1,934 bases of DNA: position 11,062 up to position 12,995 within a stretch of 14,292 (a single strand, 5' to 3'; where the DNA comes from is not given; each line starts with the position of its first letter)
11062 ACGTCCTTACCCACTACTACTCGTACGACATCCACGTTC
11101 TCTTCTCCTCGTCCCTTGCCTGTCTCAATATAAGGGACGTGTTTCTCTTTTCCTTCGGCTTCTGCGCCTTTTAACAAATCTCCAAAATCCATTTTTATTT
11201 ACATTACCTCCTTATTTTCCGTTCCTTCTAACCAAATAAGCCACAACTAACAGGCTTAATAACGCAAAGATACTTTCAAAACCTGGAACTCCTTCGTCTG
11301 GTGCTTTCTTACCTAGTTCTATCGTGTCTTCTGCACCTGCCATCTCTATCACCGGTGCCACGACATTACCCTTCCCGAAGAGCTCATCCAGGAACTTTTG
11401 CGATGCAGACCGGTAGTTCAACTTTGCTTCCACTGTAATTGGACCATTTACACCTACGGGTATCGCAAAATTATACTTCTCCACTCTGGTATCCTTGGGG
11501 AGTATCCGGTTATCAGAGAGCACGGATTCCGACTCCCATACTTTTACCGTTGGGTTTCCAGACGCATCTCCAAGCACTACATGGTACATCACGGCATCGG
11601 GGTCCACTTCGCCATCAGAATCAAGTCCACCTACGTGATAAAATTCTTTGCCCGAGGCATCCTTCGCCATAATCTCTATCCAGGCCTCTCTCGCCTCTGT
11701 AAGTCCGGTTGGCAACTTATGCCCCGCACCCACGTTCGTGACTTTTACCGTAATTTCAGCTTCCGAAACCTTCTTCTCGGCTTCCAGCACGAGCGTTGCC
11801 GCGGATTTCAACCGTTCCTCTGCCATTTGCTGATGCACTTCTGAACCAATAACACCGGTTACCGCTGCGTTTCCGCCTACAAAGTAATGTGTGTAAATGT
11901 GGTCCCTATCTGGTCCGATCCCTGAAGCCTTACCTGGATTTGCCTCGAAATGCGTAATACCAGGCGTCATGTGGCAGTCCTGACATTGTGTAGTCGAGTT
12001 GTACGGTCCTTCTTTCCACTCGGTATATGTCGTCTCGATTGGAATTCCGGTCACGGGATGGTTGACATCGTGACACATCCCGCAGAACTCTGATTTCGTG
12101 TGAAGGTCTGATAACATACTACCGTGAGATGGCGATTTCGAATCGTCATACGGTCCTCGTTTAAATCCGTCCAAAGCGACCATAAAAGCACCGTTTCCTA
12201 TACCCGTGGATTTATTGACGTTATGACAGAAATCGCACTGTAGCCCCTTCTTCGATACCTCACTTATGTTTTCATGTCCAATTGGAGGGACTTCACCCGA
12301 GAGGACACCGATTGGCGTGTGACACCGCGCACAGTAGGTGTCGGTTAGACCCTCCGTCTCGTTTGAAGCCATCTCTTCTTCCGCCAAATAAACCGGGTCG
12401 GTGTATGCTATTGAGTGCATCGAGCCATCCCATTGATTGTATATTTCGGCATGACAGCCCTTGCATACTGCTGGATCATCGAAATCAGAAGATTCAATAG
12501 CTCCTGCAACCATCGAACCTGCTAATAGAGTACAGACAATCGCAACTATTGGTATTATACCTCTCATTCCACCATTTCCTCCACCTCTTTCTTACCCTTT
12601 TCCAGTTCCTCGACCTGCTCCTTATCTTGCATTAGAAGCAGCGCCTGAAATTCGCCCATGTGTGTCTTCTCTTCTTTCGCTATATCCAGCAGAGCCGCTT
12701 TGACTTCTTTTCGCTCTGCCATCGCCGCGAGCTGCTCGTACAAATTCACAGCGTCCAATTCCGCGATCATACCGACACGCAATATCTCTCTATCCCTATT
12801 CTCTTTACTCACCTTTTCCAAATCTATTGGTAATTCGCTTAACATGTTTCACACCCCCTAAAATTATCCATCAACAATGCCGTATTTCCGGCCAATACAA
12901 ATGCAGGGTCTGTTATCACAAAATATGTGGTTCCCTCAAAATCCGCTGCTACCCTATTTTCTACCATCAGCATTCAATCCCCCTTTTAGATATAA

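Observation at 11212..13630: NapC/NirT-like membrane hexahaem and a surface-anchored pentahaem cytochrome head an operon of cytoplasmic O2/ROS scavengers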

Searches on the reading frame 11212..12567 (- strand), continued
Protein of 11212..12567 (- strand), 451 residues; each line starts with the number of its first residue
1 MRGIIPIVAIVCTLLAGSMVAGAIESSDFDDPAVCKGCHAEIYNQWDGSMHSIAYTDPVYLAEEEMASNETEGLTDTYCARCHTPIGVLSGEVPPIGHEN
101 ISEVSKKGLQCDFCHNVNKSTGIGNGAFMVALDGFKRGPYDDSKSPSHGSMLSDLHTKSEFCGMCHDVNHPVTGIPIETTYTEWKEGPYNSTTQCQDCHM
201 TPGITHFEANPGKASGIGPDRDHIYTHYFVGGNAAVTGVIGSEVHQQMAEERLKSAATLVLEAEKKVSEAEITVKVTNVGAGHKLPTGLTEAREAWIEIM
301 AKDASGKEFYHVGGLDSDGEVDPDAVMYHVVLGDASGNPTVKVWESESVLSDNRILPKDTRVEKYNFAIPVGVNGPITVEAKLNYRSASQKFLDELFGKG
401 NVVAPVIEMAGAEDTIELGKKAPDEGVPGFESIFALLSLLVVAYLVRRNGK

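Call 76: search_solved_structures(query=window:11212-12567:-, max_evalue=10, show_alignments=3)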
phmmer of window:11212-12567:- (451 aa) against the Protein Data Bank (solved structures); distinct sequences matched with E-value up to 10: 5.
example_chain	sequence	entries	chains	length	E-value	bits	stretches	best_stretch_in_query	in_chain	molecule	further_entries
5ze8_A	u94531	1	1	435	1.8e-13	53.5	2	32-125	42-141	cytochrome c552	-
9wt8_A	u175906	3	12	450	0.00018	23.8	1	103-203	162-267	Cytochrome c,Multiheme cytochrome c selenoprotein (MccSep)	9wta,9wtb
9wt9_A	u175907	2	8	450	0.0002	23.6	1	103-203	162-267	Cytochrome c,Multiheme cytochrome c selenoprotein mutant (MccSep U325A) | Cytochrome c,Multiheme cytochrome c selenoprotein (MccSep)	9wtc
5im5_P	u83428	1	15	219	0.14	14.3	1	402-445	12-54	Designed Keto-hydroxyglutarate-aldolase/keto-deoxy-phosphogluconate aldolase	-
4e38_A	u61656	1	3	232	0.16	14.1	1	401-436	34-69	Keto-hydroxyglutarate-aldolase/keto-deoxy-phosphogluconate aldolase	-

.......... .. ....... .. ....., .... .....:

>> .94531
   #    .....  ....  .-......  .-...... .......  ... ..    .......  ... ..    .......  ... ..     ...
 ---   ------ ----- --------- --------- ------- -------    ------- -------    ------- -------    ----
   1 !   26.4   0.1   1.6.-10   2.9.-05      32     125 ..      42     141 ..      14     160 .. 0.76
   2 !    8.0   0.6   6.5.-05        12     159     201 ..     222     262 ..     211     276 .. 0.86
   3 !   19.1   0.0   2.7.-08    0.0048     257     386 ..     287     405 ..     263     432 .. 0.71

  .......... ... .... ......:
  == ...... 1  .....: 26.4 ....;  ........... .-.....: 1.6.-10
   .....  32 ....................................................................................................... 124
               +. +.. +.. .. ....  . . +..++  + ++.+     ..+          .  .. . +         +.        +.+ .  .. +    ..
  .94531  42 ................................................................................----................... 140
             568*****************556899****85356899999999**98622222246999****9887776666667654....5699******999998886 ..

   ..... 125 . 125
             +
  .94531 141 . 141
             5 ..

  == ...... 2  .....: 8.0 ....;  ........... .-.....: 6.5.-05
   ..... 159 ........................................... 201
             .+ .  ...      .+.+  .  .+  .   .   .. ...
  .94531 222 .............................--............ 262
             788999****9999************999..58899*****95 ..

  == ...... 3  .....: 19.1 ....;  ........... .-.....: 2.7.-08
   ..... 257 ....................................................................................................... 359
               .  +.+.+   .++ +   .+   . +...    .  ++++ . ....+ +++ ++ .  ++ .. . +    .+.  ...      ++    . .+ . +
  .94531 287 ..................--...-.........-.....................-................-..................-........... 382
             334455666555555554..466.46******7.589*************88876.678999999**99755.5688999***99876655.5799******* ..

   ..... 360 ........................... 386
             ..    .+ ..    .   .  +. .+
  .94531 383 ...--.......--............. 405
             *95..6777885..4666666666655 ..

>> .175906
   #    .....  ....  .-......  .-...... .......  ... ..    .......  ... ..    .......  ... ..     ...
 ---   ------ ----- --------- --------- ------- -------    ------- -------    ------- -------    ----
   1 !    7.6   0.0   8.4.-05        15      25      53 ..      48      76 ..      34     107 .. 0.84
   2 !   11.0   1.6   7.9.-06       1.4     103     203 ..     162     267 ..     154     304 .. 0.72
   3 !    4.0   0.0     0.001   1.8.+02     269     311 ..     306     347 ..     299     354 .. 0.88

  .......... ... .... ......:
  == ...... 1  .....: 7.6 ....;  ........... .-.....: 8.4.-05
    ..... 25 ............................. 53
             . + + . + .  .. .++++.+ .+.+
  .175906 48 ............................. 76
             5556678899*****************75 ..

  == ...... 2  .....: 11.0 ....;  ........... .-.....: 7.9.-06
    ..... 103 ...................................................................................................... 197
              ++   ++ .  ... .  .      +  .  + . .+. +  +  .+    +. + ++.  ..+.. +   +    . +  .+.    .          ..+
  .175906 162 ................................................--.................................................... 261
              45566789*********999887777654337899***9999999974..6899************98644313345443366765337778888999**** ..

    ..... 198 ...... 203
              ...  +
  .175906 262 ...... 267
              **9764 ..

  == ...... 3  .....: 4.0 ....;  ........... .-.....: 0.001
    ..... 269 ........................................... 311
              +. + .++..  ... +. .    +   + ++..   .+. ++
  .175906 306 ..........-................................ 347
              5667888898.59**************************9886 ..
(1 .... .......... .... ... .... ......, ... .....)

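Call 80: search_protein_representatives(alignment_id=A3)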
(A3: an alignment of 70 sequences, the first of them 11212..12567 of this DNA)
Query: 70 sequences, 460 profile positions. Proteins with E-value up to 0.001 (for the whole library): 8268; up to 1e-10: 4808; up to 1e-30: 1474. The best 150 are listed.
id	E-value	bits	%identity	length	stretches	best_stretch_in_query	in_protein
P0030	3.9e-210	714.6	-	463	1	15-456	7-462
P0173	7.5e-163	558.7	-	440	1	12-424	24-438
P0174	1.7e-152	524.6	-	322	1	4-318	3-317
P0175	2.0e-151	521.1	-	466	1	24-427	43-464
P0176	7.4e-151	519.2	-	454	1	6-455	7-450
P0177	1.8e-149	514.6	-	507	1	21-427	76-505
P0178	4.3e-145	500.2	-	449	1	29-425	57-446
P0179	1.5e-142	491.8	-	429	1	17-424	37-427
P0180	5.8e-142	489.9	-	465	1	25-433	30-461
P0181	9.6e-142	489.1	-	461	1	18-424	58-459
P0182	2.2e-141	488.0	-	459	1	25-424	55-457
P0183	2.1e-139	481.4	-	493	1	25-425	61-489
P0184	8.1e-138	476.2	-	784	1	23-430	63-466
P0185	1.2e-137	475.6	-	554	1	27-426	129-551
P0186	2.5e-133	461.4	-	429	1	5-426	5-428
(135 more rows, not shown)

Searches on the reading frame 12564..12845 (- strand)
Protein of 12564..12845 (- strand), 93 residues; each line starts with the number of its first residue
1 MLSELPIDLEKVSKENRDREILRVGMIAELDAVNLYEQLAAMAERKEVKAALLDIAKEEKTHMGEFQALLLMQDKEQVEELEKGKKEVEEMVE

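Call 3: search_protein_families(library=pfam, proteins=[window:12564-12845:-], max_evalue=0.01)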
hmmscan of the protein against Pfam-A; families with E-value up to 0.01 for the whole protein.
window:12564-12845:- (93 aa): 4 families
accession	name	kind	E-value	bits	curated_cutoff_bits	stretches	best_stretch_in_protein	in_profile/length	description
PF02915.23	Rubrerythrin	-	2.5e-06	28.4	22.8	1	20-89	1-73/137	Rubrerythrin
PF22277.2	EncFtn-like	-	2.1e-05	24.7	27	1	9-63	6-60/85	EncFtn-like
PF03232.19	COQ7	-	3.4e-05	24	23.5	1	19-71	4-57/169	Ubiquinone biosynthesis protein COQ7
PF09537.16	DUF2383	-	0.0067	17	30.8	0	30-79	14-63/111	Domain of unknown function (DUF2383)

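Call 4: search_protein_families(library=ncbifam, proteins=[window:12564-12845:-], max_evalue=0.01)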
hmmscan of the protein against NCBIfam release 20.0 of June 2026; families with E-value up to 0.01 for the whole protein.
window:12564-12845:- (93 aa): 4 families
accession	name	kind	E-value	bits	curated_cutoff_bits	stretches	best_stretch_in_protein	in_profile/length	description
NF058679.1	EncB_fam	subfamily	3.1e-16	59.5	90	1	16-93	19-96/117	encapsulin nanocompartment ferritin-likeEncB family encapsulin nanocompartment ferritin-like cargo protein cargo protein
TIGR04535.1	ferrit_encaps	subfamily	2.5e-12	46.8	125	1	11-92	7-91/114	encapsulin-associated ferritin-like protein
NF058678.1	EncB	exception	1.9e-07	31.4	210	1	15-80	8-73/160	encapsulin nanocompartment ferritin-like cargo protein EncB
NF033656.1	DMQ_monoox_COQ7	equivalog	0.00058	19.5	180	1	18-63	43-88/205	2-polyprenyl-3-methyl-6-methoxy-1,4-benzoquinone monooxygenase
